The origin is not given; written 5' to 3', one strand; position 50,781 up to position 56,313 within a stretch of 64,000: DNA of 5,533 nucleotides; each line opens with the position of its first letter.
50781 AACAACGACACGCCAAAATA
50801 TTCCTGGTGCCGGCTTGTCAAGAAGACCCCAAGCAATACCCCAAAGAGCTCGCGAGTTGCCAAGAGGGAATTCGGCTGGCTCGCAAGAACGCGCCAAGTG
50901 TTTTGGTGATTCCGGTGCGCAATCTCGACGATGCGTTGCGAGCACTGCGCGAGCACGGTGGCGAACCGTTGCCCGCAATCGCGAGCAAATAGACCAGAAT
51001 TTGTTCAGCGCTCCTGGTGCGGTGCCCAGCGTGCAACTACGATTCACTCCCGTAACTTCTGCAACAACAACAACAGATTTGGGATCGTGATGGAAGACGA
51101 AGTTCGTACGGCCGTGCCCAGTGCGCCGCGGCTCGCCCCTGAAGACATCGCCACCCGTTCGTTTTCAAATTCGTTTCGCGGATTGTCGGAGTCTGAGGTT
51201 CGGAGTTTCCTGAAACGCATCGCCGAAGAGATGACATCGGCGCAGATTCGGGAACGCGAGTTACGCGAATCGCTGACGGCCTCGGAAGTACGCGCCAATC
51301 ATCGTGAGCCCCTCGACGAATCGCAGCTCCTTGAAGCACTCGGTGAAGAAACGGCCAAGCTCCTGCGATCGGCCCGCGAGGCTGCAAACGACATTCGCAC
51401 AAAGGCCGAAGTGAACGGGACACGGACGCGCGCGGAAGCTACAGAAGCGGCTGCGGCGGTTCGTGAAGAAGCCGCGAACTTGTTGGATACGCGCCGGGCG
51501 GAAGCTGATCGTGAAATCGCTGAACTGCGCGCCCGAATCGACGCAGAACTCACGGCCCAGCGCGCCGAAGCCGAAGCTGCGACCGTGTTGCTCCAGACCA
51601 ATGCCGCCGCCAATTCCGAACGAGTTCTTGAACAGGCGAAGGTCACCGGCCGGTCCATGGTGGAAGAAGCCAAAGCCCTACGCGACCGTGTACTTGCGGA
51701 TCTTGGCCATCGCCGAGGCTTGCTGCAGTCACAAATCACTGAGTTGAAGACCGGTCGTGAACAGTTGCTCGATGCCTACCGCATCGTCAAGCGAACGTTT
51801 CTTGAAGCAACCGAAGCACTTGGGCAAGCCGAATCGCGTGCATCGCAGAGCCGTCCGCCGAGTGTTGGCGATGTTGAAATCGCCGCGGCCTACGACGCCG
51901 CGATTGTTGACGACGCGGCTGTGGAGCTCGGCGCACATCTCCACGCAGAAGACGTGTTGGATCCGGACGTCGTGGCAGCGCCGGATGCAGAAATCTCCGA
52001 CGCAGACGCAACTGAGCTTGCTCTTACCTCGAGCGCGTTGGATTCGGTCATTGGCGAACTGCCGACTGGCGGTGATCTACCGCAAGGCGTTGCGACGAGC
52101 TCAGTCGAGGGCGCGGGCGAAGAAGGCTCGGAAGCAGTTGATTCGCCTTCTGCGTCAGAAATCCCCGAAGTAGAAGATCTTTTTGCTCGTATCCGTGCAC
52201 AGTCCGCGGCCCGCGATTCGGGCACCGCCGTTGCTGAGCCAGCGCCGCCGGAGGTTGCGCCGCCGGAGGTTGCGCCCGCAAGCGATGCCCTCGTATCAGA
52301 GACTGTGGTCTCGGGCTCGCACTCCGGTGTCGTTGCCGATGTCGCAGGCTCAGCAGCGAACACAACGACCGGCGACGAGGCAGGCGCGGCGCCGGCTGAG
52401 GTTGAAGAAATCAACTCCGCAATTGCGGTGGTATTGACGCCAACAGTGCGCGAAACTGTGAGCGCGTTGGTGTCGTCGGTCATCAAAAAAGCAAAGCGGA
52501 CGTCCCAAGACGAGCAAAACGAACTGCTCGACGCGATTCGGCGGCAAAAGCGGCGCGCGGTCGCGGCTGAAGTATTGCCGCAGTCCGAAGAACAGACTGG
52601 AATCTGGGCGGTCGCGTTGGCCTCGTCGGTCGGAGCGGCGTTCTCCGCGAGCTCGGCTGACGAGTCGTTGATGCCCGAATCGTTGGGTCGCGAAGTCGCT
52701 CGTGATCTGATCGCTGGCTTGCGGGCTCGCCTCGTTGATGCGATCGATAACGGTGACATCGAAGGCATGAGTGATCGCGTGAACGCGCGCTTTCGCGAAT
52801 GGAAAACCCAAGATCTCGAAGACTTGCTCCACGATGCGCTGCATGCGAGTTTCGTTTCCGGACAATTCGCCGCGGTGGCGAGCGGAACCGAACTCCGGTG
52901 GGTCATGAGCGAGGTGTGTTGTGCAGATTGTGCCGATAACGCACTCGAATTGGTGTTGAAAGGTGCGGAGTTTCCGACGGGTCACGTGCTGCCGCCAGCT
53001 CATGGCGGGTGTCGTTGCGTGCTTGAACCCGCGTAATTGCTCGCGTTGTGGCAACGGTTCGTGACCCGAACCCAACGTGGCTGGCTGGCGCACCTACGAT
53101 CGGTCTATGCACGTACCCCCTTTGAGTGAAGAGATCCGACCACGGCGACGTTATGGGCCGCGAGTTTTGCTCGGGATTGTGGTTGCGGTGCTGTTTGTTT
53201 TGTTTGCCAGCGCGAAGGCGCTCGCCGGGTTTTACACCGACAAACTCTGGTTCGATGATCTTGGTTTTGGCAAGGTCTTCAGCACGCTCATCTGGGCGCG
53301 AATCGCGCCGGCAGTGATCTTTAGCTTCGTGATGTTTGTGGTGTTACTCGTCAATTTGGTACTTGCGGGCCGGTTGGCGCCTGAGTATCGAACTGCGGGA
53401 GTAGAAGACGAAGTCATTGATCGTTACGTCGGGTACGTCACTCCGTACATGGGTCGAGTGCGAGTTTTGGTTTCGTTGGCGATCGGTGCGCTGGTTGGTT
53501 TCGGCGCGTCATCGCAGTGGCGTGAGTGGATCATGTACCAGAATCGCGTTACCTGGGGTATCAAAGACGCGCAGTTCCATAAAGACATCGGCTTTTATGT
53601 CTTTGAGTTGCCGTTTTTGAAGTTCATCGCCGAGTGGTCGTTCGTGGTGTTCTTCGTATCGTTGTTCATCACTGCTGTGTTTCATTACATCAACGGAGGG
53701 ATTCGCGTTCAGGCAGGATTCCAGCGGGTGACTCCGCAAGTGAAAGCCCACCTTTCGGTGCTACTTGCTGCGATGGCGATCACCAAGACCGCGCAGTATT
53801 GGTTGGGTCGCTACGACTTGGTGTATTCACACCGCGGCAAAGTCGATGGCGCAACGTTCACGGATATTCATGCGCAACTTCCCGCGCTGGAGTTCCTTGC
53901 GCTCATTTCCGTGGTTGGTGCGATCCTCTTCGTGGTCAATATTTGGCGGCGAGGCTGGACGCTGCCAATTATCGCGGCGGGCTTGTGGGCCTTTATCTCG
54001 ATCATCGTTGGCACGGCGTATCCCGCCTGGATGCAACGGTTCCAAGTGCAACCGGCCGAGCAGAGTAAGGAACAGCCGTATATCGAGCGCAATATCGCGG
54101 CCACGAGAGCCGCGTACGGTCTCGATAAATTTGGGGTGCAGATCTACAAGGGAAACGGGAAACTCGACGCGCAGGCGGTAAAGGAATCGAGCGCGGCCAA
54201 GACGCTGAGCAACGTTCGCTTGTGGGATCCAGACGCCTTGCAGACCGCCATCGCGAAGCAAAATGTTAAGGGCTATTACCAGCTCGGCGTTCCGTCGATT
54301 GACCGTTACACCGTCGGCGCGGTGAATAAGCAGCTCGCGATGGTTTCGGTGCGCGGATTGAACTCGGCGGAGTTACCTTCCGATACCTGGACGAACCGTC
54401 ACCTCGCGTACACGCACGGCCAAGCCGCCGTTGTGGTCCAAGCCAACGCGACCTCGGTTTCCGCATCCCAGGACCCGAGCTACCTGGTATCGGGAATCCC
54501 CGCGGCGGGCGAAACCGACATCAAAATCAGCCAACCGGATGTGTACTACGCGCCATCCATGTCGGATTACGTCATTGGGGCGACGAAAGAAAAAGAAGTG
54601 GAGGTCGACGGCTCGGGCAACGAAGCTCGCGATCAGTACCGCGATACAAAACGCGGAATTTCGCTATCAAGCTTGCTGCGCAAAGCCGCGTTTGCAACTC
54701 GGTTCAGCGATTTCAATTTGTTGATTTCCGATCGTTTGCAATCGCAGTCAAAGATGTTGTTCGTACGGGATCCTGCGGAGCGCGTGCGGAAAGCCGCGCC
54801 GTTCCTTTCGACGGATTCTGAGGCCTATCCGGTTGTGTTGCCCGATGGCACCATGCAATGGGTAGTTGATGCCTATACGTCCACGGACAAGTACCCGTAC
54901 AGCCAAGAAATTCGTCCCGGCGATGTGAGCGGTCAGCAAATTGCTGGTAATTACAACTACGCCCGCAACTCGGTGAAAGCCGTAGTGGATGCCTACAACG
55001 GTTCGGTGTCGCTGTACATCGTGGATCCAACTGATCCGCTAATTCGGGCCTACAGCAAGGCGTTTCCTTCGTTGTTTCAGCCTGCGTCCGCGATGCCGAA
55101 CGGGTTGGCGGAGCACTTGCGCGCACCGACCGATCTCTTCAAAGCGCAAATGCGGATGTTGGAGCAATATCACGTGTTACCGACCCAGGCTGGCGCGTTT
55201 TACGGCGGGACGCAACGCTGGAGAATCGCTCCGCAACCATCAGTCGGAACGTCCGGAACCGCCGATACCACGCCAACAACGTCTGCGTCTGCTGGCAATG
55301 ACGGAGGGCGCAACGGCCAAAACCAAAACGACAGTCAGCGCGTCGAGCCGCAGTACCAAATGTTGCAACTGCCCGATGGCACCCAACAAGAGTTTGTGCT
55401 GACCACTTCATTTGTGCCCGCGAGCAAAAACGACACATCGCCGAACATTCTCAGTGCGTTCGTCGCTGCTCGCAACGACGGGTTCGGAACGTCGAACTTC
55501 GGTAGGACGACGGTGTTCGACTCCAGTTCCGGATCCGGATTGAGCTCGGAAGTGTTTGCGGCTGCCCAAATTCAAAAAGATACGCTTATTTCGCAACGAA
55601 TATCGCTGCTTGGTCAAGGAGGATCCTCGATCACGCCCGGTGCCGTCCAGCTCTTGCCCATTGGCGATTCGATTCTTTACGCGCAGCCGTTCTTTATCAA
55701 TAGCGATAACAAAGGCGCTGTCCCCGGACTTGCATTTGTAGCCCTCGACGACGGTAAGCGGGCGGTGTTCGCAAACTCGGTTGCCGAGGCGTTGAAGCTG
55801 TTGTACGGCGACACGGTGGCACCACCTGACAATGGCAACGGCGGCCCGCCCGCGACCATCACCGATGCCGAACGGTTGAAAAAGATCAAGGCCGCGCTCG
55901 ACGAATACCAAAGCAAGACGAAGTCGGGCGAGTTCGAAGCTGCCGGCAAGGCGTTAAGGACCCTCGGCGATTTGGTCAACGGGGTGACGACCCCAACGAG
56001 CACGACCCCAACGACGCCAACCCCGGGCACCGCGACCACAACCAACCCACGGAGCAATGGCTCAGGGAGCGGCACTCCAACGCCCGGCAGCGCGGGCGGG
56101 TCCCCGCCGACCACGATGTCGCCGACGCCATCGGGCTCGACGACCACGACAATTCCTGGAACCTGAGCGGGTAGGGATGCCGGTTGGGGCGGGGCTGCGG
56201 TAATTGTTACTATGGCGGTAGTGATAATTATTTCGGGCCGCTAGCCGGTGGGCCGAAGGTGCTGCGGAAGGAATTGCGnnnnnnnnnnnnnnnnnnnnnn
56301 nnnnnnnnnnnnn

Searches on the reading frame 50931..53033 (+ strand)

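Call 11: search_protein_families(library=pfam, proteins=[window:50931-53033:+], max_evalue=0.001)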
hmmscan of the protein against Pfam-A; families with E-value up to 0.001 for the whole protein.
window:50931-53033:+ (701 aa): 1 family
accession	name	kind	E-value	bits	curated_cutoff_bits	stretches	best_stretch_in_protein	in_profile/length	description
PF05103.18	DivIVA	-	7e-12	45.9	28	1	69-188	2-123/131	DivIVA protein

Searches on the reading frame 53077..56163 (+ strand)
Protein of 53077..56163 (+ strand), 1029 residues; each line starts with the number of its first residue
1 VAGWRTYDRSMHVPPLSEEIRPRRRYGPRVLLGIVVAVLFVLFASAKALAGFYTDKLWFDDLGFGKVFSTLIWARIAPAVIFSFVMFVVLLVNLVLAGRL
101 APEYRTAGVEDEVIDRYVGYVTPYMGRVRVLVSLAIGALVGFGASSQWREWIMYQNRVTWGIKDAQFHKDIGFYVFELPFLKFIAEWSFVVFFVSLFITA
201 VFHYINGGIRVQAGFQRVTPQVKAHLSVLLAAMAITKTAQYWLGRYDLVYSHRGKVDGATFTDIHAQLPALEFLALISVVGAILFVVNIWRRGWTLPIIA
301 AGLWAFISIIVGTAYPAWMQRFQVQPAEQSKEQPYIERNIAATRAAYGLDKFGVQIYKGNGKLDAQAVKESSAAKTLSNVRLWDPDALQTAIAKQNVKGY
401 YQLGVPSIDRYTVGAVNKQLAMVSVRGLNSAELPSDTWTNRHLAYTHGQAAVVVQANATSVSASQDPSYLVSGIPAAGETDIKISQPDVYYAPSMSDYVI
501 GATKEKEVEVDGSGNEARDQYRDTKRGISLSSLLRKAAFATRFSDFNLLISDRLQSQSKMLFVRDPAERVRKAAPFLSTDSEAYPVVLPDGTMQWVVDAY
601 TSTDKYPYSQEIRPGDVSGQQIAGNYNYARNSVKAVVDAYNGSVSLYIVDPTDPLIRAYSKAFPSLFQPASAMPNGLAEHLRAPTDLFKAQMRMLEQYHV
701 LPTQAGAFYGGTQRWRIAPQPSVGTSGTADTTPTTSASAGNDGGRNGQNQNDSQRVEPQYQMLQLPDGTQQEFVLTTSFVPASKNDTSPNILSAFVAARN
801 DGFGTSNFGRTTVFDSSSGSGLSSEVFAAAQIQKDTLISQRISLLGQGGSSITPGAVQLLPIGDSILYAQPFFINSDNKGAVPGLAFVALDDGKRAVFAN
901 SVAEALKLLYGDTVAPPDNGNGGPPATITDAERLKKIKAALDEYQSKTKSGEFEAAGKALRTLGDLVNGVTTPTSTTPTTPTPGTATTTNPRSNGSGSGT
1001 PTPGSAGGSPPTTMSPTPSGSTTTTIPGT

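Call 11: search_protein_families(library=pfam, proteins=[window:53077-56163:+], max_evalue=0.001)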
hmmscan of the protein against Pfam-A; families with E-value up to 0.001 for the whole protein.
window:53077-56163:+ (1029 aa): 1 family
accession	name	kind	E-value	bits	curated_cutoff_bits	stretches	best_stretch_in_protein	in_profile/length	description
PF03699.18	UPF0182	-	3.6e-233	776.5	27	1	34-845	3-770/770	Uncharacterised protein family (UPF0182)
